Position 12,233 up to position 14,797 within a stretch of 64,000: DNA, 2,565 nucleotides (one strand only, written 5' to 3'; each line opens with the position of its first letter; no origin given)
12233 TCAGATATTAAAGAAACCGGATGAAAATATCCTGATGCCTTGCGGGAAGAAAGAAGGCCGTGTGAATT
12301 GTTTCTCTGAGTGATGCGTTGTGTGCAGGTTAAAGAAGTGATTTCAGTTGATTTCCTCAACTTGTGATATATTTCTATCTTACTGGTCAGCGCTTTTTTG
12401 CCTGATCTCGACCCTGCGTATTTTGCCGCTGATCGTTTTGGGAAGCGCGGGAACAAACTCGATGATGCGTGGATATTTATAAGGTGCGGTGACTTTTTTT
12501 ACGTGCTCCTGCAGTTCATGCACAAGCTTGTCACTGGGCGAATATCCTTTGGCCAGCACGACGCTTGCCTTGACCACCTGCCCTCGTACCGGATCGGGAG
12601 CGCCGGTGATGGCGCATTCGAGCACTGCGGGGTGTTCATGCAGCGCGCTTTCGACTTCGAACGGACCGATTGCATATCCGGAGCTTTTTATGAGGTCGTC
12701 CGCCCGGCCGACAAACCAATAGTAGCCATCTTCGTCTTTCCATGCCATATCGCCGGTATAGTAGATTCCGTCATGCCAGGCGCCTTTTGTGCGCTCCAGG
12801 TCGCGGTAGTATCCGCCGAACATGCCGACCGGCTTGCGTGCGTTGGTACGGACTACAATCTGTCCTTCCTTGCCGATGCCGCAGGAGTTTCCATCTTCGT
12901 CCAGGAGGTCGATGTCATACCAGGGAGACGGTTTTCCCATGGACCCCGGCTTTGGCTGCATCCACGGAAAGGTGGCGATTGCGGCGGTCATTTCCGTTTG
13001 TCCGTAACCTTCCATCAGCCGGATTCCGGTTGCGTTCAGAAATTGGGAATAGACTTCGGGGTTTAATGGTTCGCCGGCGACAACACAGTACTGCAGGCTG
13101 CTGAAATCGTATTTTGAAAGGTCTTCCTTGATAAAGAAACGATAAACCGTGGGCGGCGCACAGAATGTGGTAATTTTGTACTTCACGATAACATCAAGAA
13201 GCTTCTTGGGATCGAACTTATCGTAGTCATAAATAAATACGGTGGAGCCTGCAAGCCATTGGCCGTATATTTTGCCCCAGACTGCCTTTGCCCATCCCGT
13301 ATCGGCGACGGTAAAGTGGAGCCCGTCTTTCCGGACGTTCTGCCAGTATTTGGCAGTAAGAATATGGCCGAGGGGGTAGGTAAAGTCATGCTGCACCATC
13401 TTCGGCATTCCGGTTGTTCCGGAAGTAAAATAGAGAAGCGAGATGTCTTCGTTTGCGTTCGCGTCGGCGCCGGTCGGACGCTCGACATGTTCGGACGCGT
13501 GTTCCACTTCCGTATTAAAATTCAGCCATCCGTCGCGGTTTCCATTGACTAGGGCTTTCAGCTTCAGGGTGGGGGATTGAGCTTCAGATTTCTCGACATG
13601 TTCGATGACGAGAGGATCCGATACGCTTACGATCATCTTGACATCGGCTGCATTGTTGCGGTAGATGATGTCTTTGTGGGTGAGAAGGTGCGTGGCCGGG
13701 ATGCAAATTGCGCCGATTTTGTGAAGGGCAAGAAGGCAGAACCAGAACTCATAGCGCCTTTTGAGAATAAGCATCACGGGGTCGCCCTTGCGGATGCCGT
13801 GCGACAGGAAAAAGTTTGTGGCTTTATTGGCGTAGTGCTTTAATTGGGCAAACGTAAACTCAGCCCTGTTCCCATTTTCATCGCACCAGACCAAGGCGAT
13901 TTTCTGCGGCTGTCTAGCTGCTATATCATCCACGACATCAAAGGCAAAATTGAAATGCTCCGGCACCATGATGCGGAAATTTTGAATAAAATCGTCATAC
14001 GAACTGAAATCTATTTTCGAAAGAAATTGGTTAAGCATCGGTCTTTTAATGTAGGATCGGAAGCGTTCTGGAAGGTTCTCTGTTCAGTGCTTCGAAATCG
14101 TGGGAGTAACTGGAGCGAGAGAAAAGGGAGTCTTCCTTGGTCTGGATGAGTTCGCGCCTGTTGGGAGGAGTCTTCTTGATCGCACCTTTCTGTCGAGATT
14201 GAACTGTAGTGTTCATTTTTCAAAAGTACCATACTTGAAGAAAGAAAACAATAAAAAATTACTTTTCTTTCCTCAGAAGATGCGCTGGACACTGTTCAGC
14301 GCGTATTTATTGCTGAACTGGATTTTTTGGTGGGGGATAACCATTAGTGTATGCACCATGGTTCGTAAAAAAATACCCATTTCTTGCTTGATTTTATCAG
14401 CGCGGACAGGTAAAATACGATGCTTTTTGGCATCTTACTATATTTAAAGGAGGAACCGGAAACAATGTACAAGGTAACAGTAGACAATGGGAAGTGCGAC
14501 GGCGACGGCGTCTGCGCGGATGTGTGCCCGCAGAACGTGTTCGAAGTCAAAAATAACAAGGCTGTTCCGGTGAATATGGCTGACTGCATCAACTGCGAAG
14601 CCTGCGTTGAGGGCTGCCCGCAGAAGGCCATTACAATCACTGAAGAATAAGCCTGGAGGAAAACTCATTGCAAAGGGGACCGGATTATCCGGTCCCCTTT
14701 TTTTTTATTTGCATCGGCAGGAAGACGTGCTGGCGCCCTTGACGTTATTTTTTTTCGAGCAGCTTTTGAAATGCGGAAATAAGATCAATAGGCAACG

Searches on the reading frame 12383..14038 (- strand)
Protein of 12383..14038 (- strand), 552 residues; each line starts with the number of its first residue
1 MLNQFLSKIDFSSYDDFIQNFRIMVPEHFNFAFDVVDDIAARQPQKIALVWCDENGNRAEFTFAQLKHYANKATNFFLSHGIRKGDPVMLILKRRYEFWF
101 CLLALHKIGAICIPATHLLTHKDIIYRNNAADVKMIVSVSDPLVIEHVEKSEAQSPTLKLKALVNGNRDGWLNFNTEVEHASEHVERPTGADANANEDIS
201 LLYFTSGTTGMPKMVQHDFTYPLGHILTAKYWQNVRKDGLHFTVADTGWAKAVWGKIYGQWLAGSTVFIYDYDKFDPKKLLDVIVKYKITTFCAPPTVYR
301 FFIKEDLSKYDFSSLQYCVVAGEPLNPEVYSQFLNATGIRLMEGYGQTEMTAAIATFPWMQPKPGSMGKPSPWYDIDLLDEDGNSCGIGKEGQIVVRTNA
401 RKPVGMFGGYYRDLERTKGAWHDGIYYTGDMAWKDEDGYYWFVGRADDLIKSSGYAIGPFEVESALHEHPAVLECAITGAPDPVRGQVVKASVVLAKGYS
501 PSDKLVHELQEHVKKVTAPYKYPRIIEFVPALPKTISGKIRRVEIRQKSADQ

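Call 72: search_protein_families(library=pfam, proteins=[window:12383-14038:-], max_evalue=0.001)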
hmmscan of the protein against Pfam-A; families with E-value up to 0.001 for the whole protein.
window:12383-14038:- (552 aa): 2 families
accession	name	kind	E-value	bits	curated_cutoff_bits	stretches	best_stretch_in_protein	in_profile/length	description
PF00501.34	AMP-binding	-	1.1e-68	232.3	29.9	1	38-411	3-384/384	AMP-binding enzyme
PF13193.12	AMP-binding_C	-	4.9e-24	85.5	24.5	1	461-539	1-76/76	AMP-binding enzyme C-terminal domain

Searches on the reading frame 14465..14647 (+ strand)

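Call 72: search_protein_families(library=pfam, proteins=[window:14465-14647:+], max_evalue=0.001)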
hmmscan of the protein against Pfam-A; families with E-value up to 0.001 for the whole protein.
window:14465-14647:+ (61 aa): 12 families
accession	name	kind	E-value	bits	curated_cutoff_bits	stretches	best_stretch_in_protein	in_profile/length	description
PF12838.12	Fer4_7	-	2.3e-13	50.8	27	2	10-55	1-52/52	4Fe-4S dicluster domain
PF00037.32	Fer4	-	1.2e-12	47.5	21.1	2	4-26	1-23/24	4Fe-4S binding domain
PF13237.11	Fer4_10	-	3.1e-09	37.1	25.5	1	4-52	2-53/53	4Fe-4S dicluster domain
PF12837.12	Fer4_6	-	2.2e-08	34.1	25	1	3-25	1-23/24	4Fe-4S binding domain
PF13187.11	Fer4_9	-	1.3e-07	32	27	1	11-56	2-52/52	4Fe-4S dicluster domain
PF14697.11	Fer4_21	-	2.1e-06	28.2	35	1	6-57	3-58/59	4Fe-4S dicluster domain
PF13484.11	Fer4_16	-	5e-06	27.6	30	0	41-58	2-19/66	4Fe-4S double cluster binding domain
PF12798.12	Fer4_3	-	2.1e-05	25.4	27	0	41-55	1-15/15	4Fe-4S binding domain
PF12797.12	Fer4_2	-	2.2e-05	24.5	24.5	0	34-52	3-21/22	4Fe-4S binding domain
PF12800.12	Fer4_4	-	9.5e-05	22.9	24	0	40-53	3-16/17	4Fe-4S binding domain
PF13183.11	Fer4_8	-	0.00015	22.7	27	0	38-53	51-66/68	4Fe-4S dicluster domain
PF13459.11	Fer4_15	-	0.00065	20.8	22.4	0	4-33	1-30/66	4Fe-4S single cluster domain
